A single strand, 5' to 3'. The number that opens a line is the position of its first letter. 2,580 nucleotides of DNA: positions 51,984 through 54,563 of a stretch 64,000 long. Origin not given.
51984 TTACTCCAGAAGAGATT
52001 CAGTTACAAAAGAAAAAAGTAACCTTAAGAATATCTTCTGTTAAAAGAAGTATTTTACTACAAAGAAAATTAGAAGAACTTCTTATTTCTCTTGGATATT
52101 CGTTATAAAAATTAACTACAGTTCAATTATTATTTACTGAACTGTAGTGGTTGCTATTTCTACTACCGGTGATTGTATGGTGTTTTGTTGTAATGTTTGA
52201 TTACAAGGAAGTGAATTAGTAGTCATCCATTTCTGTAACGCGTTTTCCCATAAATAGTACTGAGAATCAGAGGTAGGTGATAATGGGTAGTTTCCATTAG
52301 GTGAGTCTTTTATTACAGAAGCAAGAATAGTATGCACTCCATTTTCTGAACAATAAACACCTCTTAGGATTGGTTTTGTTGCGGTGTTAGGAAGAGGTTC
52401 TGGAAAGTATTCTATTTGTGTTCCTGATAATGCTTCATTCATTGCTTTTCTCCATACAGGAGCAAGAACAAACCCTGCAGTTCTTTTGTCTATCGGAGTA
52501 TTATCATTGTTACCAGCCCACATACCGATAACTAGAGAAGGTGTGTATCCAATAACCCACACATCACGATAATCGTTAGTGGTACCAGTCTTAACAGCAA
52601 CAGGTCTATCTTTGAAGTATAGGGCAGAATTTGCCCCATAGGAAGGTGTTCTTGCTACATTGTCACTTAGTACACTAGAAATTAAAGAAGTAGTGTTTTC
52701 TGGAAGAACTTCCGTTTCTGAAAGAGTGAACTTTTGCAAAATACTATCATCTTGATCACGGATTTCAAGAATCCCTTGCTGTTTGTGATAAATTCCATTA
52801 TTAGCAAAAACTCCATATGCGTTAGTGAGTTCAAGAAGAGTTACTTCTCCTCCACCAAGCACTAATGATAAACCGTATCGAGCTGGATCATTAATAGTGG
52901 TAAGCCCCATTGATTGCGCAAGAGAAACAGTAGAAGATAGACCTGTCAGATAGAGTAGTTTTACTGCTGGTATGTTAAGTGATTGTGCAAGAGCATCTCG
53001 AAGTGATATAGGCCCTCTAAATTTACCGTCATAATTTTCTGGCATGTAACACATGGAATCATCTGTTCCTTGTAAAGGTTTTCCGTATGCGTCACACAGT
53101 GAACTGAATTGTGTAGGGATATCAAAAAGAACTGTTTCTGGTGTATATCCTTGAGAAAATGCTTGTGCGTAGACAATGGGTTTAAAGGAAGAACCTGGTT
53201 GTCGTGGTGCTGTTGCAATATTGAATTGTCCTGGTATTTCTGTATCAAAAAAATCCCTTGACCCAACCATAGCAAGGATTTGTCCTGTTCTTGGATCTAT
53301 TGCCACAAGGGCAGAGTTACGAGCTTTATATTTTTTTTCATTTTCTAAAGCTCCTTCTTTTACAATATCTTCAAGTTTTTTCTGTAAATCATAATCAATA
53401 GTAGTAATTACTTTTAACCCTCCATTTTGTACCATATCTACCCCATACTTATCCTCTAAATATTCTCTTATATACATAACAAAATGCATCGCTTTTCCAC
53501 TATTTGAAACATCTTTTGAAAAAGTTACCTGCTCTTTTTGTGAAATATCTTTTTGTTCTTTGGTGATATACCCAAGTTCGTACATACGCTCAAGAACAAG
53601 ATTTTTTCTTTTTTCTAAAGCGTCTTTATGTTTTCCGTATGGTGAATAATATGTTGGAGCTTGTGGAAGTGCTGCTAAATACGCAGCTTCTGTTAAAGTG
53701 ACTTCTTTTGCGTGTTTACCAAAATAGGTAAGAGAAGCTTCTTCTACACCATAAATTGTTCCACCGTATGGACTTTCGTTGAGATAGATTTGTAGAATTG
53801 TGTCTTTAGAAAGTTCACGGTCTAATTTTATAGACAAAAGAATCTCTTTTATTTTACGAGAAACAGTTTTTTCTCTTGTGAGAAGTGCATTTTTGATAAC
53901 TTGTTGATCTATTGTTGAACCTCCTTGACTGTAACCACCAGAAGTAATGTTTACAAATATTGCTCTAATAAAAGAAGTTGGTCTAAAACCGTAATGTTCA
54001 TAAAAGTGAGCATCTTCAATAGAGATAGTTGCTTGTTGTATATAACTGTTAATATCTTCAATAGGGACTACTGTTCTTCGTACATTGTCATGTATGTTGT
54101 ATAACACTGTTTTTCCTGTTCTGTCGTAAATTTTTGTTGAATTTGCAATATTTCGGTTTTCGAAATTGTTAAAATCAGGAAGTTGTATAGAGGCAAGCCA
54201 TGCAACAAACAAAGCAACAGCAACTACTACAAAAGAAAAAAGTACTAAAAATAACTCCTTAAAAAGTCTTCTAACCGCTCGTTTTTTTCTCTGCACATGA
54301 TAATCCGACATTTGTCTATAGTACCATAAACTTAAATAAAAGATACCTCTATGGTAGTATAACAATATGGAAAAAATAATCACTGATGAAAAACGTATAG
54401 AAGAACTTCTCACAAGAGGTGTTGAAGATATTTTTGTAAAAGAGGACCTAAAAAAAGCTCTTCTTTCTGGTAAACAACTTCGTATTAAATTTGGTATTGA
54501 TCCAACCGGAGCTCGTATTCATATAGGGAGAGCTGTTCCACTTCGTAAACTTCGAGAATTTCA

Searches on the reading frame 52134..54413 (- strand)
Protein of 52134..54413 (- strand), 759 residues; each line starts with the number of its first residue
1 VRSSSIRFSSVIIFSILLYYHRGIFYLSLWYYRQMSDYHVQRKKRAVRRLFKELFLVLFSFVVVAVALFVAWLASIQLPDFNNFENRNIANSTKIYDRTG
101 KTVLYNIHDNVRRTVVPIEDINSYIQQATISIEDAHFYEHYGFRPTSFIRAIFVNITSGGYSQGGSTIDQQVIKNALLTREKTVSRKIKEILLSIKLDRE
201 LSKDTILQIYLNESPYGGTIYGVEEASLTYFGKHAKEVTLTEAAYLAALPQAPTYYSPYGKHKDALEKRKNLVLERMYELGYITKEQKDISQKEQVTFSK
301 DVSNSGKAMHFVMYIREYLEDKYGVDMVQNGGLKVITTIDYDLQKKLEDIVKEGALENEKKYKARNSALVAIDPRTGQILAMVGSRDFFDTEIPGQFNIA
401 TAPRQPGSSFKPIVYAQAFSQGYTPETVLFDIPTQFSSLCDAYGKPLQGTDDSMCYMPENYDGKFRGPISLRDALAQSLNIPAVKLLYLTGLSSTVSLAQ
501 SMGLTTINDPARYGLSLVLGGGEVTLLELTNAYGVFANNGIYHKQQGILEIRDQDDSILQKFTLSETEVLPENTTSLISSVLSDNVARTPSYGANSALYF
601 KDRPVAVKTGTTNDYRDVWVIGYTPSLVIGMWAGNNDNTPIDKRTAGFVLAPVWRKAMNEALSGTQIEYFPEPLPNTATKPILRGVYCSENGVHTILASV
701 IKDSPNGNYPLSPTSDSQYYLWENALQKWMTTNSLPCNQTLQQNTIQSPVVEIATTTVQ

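Call 110: search_protein_families(library=pfam, proteins=[window:52134-54413:-], max_evalue=0.00001)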
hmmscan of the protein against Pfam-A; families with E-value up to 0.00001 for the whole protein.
window:52134-54413:- (759 aa): 2 families
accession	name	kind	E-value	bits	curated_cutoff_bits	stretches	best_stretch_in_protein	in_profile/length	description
PF00912.28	Transgly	-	2.8e-59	199.9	27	1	103-277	4-177/178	Transglycosylase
PF00905.27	Transpeptidase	-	9.7e-20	71.4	22.1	1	369-657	3-297/299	Penicillin binding protein transpeptidase domain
